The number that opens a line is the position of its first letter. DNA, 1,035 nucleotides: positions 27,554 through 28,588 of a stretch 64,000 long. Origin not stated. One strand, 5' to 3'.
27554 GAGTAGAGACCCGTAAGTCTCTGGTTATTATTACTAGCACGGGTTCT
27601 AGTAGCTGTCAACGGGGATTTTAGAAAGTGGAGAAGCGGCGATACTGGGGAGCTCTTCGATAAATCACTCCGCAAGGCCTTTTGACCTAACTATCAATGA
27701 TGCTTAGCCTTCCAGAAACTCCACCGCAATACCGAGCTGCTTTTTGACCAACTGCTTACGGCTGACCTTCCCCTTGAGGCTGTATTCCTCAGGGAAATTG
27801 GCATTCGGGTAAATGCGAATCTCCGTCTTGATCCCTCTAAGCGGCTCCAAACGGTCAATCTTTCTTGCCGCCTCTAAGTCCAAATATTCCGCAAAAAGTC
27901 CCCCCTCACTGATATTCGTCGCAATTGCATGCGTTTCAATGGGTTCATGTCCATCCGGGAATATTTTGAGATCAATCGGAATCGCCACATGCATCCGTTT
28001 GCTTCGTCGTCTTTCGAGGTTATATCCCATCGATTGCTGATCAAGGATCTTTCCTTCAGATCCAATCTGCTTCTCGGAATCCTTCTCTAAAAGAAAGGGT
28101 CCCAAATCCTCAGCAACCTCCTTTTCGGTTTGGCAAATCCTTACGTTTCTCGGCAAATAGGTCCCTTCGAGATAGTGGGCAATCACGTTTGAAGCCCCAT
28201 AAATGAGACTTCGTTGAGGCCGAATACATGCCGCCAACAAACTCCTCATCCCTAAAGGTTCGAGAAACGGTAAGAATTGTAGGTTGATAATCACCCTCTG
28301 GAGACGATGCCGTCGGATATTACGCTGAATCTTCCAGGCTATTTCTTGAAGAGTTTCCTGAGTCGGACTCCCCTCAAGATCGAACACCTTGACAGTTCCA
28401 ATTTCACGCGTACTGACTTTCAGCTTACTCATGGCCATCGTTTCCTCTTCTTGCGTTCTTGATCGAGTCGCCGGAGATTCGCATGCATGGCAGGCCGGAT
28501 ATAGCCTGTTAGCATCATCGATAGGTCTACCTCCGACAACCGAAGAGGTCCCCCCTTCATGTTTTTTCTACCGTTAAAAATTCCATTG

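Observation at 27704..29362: Tandem paralogous STAS-PilZ fusion proteins: c-di-GMP input into a partner-switching-type domain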

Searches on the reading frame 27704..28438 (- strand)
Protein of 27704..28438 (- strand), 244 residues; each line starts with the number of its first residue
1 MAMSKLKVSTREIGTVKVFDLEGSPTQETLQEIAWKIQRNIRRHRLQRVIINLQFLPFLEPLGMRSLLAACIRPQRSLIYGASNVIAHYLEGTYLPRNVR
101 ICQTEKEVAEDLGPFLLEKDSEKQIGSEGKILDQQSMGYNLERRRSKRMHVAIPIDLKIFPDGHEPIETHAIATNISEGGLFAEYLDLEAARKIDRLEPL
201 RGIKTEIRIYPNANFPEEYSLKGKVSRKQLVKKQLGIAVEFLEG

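Call 3: search_protein_families(library=pfam, proteins=[window:27704-28438:-], max_evalue=1)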
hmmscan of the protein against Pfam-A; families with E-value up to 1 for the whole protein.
window:27704-28438:- (244 aa): 2 families
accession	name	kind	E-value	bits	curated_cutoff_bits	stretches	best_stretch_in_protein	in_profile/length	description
PF07238.19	PilZ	-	0.00036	21.3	22.5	1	142-243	1-87/102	PilZ domain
PF01740.26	STAS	-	0.0094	16.1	22.6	1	8-107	2-105/106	STAS domain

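Call 4: search_protein_families(library=ncbifam, proteins=[window:27704-28438:-], max_evalue=1)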
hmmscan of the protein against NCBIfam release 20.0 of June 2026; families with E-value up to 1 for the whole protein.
window:27704-28438:- (244 aa): 1 family
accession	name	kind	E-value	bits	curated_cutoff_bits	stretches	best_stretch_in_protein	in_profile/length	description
TIGR00377.1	ant_ant_sig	superfamily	0.043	13.7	53.45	1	5-73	2-70/108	anti-sigma factor antagonist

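Call 6: find_homologous_proteins(query=window:27704-28438:-, max_evalue=0.001)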
Query window:27704-28438:- (244 aa): 311 proteins with E <= 0.001 among 894 candidates; the best 120 are listed.
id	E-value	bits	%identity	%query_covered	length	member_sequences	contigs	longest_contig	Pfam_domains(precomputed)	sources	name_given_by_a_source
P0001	2.6e-154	529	100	99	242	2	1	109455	-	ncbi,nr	ncbi:MAG: PilZ domain-containing protein [Candidatus Omnitrophica bacterium]|nr:PilZ domain-containi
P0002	2.2e-112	392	75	99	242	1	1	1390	PF01740.27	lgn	-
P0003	3.4e-111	388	72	98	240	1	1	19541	-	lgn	-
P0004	2.9e-110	385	73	98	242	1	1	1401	-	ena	-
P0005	6.3e-108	378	73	98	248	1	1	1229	-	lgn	-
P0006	3.5e-107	375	71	98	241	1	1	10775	-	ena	-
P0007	9.2e-107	374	72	98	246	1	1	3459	-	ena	-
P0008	3.5e-106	372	71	98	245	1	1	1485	PF01740.27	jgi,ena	-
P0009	4.9e-106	371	68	99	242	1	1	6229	PF07238.20,PF01740.27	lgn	-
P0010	1.2e-105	370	69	98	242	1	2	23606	PF07238.20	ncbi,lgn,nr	ncbi:MAG: PilZ domain-containing protein [Candidatus Omnitrophica bacterium]|nr:PilZ domain-containi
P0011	2.0e-105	369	71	98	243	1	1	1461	-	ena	-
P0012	3.1e-105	369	71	98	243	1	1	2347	-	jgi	jgi:hypothetical protein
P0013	4.2e-105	368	71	99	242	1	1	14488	-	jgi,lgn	jgi:hypothetical protein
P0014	5.9e-104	365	69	98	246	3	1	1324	PF01740.27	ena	-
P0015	1.2e-103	364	68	98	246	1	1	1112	-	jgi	-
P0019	2.7e-103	363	70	98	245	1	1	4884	PF07238.20,PF01740.27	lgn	-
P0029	1.8e-100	353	66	98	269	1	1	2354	PF07238.20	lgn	-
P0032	4.1e-100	352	67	99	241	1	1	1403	PF07238.20,PF01740.27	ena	-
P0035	8.7e-100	351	67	99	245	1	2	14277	PF07238.20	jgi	jgi:hypothetical protein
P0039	2.5e-99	350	69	98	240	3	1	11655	PF07238.20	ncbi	-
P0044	8.8e-99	348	67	98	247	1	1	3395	PF07238.20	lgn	-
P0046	2.1e-98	346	66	99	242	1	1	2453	PF07238.20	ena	-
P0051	4.5e-98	345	67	98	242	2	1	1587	PF07238.20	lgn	-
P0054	1.2e-97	344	67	98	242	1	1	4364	PF07238.20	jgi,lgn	-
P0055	2.9e-97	343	67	98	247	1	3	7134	PF07238.20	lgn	-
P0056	5.4e-97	342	65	98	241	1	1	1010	PF07238.20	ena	-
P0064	1.5e-95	337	65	99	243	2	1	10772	PF07238.20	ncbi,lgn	-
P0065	2.2e-95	337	67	98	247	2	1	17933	PF01740.27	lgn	-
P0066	2.2e-95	337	67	99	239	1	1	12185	PF07238.20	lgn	-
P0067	2.4e-95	337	66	99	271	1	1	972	PF07238.20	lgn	-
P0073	1.7e-94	334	65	98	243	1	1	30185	PF07238.20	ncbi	-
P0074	1.9e-94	334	65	99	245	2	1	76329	PF07238.20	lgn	-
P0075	2.0e-94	333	64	99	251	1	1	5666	PF07238.20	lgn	-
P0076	2.4e-94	333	66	98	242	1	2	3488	PF01740.27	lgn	-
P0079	5.5e-94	332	62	99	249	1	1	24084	PF07238.20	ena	-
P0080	8.3e-94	331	64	99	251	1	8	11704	PF07238.20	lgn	-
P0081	9.1e-94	331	63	98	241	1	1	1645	PF07238.20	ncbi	-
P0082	1.1e-93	331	65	98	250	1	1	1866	PF07238.20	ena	-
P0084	1.6e-93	331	65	98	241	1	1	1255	PF07238.20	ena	-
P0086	4.1e-93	329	65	99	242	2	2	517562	PF07238.20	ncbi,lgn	-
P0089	1.1e-92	328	64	98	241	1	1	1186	PF07238.20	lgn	-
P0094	2.1e-92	327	64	99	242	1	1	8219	PF01740.27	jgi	jgi:hypothetical protein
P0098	1.0e-91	325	64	99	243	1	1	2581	PF07238.20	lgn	-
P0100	1.1e-91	324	64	98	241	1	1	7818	PF07238.20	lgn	-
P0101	1.3e-91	324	63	99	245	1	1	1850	PF07238.20,PF01740.27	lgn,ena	-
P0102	1.4e-91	324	63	98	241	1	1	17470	PF07238.20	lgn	-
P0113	1.2e-89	318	63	98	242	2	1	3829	PF07238.20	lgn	-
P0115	2.2e-89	317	63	99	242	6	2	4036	PF01740.27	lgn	-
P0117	3.2e-89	316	62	98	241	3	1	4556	PF07238.20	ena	-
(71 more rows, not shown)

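Call 10: search_protein_families(library=pfam, alignment_id=A1, max_evalue=0.01)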
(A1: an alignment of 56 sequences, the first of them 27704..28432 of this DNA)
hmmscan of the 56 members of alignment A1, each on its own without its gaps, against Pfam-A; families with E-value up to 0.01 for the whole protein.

A. member 1, window:27704-28432:- (242 aa): 2 families
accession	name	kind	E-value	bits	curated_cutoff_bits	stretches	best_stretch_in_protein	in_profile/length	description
PF07238.19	PilZ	-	0.00035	21.3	22.5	1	140-241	1-87/102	PilZ domain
PF01740.26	STAS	-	0.0092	16.2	22.6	0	6-105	2-105/106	STAS domain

B. families by the number of members that match (of 56 scanned): 5 families
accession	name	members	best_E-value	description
PF07238.19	PilZ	53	1.2e-07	PilZ domain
PF01740.26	STAS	38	3e-08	STAS domain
PF20707.3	bDLD2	1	0.0048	Bacterial Death-like domain 2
PF16112.10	DUF4830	1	0.0079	Domain of unknown function (DUF4830)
PF15953.10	PDU_like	1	0.008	Putative propanediol utilisation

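Call 11: search_solved_structures(query=A1, max_evalue=1, show_alignments=3)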
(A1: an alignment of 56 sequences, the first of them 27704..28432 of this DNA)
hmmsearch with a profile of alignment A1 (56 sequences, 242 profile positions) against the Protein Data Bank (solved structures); distinct sequences matched with E-value up to 1: 5.
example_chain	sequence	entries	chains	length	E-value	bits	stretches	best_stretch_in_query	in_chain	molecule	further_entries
1auz_A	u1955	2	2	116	0.18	14.2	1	13-105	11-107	SPOIIAA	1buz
5j1t_A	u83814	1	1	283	0.21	14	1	153-190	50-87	Torsin-1A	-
6oif_A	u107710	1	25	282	0.28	13.5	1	153-190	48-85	Torsin-1A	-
5j1s_A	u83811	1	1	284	0.29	13.5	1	153-190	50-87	Torsin-1A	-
4fye_A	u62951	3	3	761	0.53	12.7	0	70-127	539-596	SidF, inhibitor of growth family, member 3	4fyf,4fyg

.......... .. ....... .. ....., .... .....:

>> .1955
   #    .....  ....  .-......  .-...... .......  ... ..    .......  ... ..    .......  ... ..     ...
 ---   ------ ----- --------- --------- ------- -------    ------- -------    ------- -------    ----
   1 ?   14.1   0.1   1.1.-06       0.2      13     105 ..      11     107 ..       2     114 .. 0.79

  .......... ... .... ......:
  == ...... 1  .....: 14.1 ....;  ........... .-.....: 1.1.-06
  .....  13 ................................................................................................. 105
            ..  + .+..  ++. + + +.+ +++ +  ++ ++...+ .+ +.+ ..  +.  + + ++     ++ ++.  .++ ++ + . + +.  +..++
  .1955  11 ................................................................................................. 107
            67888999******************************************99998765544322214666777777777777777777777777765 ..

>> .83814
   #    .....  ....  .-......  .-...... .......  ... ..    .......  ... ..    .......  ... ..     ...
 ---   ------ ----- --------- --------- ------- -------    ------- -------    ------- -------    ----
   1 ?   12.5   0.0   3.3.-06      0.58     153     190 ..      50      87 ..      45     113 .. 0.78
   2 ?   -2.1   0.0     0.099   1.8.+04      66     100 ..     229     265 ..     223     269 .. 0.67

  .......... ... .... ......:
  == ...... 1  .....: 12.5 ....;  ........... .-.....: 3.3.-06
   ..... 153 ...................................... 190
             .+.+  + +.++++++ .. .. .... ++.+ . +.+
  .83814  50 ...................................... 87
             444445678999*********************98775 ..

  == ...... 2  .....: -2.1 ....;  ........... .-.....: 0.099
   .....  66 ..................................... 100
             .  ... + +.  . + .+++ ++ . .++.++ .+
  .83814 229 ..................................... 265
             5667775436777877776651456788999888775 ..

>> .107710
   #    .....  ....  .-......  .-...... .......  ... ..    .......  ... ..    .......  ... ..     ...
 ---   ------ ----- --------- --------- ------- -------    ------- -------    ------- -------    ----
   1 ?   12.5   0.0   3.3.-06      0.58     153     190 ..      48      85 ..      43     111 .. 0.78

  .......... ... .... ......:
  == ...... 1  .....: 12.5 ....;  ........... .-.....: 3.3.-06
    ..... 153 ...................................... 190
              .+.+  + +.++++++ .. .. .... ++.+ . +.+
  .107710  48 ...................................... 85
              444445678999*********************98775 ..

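Call 13: find_encoding_contigs(protein=P0001, flank=10000, max_places=3)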
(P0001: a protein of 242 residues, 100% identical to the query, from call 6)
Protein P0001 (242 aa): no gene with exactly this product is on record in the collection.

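Call 14: find_encoding_contigs(protein=P0086, flank=10000, max_places=2)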
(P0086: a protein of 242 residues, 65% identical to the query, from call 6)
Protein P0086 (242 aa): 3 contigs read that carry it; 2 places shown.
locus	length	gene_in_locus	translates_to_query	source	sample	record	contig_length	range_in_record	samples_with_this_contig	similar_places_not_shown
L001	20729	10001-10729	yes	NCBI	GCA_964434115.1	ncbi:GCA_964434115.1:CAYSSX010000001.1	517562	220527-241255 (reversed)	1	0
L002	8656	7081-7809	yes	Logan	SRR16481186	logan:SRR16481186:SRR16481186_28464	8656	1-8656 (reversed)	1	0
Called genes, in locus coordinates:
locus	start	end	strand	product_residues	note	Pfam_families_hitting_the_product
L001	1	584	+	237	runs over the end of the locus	PF04055:Radical_SAM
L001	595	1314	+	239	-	PF01138:RNase_PH, PF03725:RNase_PH_C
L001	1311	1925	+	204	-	PF01725:Ham1p_like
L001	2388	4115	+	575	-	PF07973:tRNA_SAD, PF00587:tRNA-synt_2b, PF03129:HGTP_anticodon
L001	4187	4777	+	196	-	PF05198:IF3_N, PF00707:IF3_C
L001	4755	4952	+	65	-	PF01632:Ribosomal_L35p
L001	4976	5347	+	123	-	PF00453:Ribosomal_L20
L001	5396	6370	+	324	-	PF02912:Phe_tRNA-synt_N, PF01409:tRNA-synt_2d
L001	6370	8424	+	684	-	PF03483:B3_4, PF03484:B5, PF17759:tRNA_synthFbeta, PF03147:FDX-ACB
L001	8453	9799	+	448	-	PF05496:RuvB_N, PF13401:AAA_22 (faint), PF00004:AAA, PF01443:Viral_helicase1 (weak), PF07728:AAA_5 (weak), PF13173:AAA_14 (weak), PF16193:AAA_assoc_2, PF12002:MgsA_C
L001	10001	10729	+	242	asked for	PF07238:PilZ (faint)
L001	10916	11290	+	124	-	PF08899:DUF1844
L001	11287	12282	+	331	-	PF03706:LPG_synthase_TM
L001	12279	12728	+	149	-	PF01220:DHquinase_II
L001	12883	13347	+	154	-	PF00364:Biotin_lipoyl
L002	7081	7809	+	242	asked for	PF07238:PilZ (faint)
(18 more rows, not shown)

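Call 15: find_encoding_contigs(protein=P0013, flank=7000, max_places=2)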
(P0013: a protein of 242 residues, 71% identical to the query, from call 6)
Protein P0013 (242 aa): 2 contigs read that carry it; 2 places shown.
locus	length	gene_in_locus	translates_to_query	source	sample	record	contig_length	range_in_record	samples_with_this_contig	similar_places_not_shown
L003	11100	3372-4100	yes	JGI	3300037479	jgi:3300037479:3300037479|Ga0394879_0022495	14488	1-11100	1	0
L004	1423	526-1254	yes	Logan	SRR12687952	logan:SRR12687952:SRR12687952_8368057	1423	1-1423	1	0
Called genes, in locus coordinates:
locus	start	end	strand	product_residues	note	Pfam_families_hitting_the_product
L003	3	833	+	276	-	?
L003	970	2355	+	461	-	PF05496:RuvB_N, PF01078:Mg_chelatase (faint), PF13191:AAA_16 (faint), PF07728:AAA_5, PF13173:AAA_14 (weak), PF00004:AAA, PF16193:AAA_assoc_2, PF12002:MgsA_C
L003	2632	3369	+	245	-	PF07238:PilZ (weak)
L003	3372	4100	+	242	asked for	-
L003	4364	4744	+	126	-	PF08899:DUF1844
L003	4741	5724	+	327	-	PF03706:LPG_synthase_TM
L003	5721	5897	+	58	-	PF03966:Trm112p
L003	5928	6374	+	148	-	PF01220:DHquinase_II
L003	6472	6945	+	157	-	PF25984:BSH_YknX (faint), PF00364:Biotin_lipoyl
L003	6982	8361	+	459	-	PF00289:Biotin_carb_N, PF02786:CPSase_L_D2, PF08443:RimK (faint), PF02222:ATP-grasp, PF07478:Dala_Dala_lig_C, PF02785:Biotin_carb_C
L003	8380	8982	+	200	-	-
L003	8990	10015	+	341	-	PF00365:PFK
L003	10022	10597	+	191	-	PF13580:SIS_2, PF01380:SIS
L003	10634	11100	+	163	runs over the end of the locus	PF01467:CTP_transf_like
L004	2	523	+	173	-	?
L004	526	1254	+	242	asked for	-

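Call 16: predict_structure(alignment_id=A1)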
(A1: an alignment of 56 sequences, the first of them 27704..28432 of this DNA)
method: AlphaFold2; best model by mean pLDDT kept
length: 242 residues; sequences in the alignment: 56
mean_pLDDT: 85.8   pTM: 0.83
mean pLDDT of the five models: 85.8, 84.3, 84.3, 83.1, 82.5
residues with pLDDT >= 90: 130; 70-90: 83; 50-70: 22; < 50: 7
segments of 3 or more residues with pLDDT < 50: 126-128, 144-147
pLDDT, mean of each block of 10 residues (from residue 1): 88 93 90 95 95 89 89 94 88 91 89 75 57 62 57 92 92 87 94 90 89 83 93 94 66
secondary structure, 60 per line:
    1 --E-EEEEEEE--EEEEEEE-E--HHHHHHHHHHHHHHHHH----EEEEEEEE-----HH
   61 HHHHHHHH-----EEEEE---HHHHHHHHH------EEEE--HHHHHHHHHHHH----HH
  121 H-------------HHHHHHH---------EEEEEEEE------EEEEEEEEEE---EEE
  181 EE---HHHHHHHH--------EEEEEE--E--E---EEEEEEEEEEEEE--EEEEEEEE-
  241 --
elements in order: E5-11 E14-20 H25-41 E46-53 H59-68 E74-78 H82-90 E97-100 H103-114 H135-141 E151-158 E165-174 E178-182 H186-193 E202-207 E217-229 E232-239

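Call 20: fold_search(model_id=the predicted structure, library=pdb)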
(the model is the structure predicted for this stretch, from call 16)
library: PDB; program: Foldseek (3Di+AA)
matches with E <= 10: 1436; with E <= 0.001: 27
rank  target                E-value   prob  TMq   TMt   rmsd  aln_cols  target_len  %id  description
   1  1til_B                1.4e-05  1.00  0.39  0.76   3.2       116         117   16  Crystal Structures of the ADP and ATP bound forms of the Bacillus Anti-sigma factor SpoIIAB in complex with the Anti-a (released 2004-06-15)
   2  1tid_B                1.8e-05  1.00  0.40  0.77   2.4       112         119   15  Crystal Structures of the ADP and ATP bound forms of the Bacillus Anti-sigma factor SpoIIAB in complex with the Anti-a (released 2004-06-15)
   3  1tid_D                2.4e-05  1.00  0.40  0.78   2.4       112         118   15  Crystal Structures of the ADP and ATP bound forms of the Bacillus Anti-sigma factor SpoIIAB in complex with the Anti-a (released 2004-06-15)
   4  1h4y_A                2.6e-05  1.00  0.32  0.60   4.6       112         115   18  Structure of the Anti-Sigma Factor Antagonist SpoIIAA in its Unphosphorylated Form (released 2001-07-06)
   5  4hyl_A                3.5e-05  1.00  0.38  0.76   2.7       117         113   16  The crystal structure of an anti-sigma-factor antagonist from Haliangium ochraceum DSM 14365 (released 2012-11-28)
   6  1th8_B                5.1e-05  1.00  0.37  0.72   3.5       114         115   14  Crystal Structures of the ADP and ATP bound forms of the Bacillus Anti-sigma factor SpoIIAB in complex with the Anti-a (released 2004-06-15)
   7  1thn_B                9.9e-05  1.00  0.37  0.74   3.5       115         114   15  Crystal Structures of the ADP and ATP bound forms of the Bacillus Anti-sigma factor SpoIIAB in complex with the Anti-a (released 2004-06-15)
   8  6jhk_B                1.1e-04  1.00  0.35  0.69   3.0       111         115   10  Crystal Structure of Bacillus subtilis RsbS (released 2019-09-11)
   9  1h4z                  1.1e-04  1.00  0.31  0.59   4.6       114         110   18  Structure of the Anti-Sigma Factor Antagonist SpoIIAA in its Unphosphorylated Form (released 2001-07-06)
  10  1vc1_A                1.2e-04  1.00  0.38  0.77   3.1       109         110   17  Crystal structure of the TM1442 protein from Thermotoga maritima, a homolog of the Bacillus subtilis general stress re (released 2004-09-28)
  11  8ih8_A                1.3e-04  1.00  0.37  0.73   2.6       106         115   16  anti-sigmaF factor and Anti-sigmaF factor antagonist complex(usfx-RsfB) (released 2024-02-28)
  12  4hyl_B                1.4e-04  1.00  0.39  0.76   2.5       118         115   16  The crystal structure of an anti-sigma-factor antagonist from Haliangium ochraceum DSM 14365 (released 2012-11-28)
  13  6jhk_A                2.6e-04  1.00  0.38  0.74   2.8       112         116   12  Crystal Structure of Bacillus subtilis RsbS (released 2019-09-11)
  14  2rde_A                2.8e-04  1.00  0.26  0.28   5.8       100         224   15  Crystal structure of VCA0042 complexed with c-di-GMP (released 2007-10-30)
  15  6m36_H                3.3e-04  1.00  0.35  0.78   2.4       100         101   10  The crystal structure of B. subtilis RsbV/RsbW complex in the monoclinic crystal form (released 2020-07-15)
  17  8ih8_B                3.8e-04  1.00  0.35  0.67   3.1       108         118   18  anti-sigmaF factor and Anti-sigmaF factor antagonist complex(usfx-RsfB) (released 2024-02-28)
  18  5vx6_A                4.2e-04  1.00  0.27  0.31   4.2        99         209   18  Structure of Bacillus subtilis Inhibitor of motility (MotI/DgrA) (released 2017-11-22)
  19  5vx6_B                4.2e-04  1.00  0.27  0.30   4.4        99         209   17  Structure of Bacillus subtilis Inhibitor of motility (MotI/DgrA) (released 2017-11-22)
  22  2rde_B                5.7e-04  1.00  0.26  0.28   5.6       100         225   15  Crystal structure of VCA0042 complexed with c-di-GMP (released 2007-10-30)
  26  5ej1_A                7.3e-04  1.00  0.28  0.10   4.0       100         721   15  Pre-translocation state of bacterial cellulose synthase (released 2016-03-30)
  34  4p00_A                1.8e-03  1.00  0.29  0.11   4.3        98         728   12  Bacterial Cellulose Synthase in complex with cyclic-di-GMP and UDP (released 2014-04-09)
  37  6m36_B                2.1e-03  1.00  0.35  0.78   2.6       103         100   11  The crystal structure of B. subtilis RsbV/RsbW complex in the monoclinic crystal form (released 2020-07-15)
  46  2mwg_MODEL_1_A        3.0e-03  1.00  0.34  0.32   3.9       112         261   15  Full-Length Solution Structure Of YtvA, a LOV-Photoreceptor Protein and Regulator of Bacterial Stress Response (released 2016-05-25)
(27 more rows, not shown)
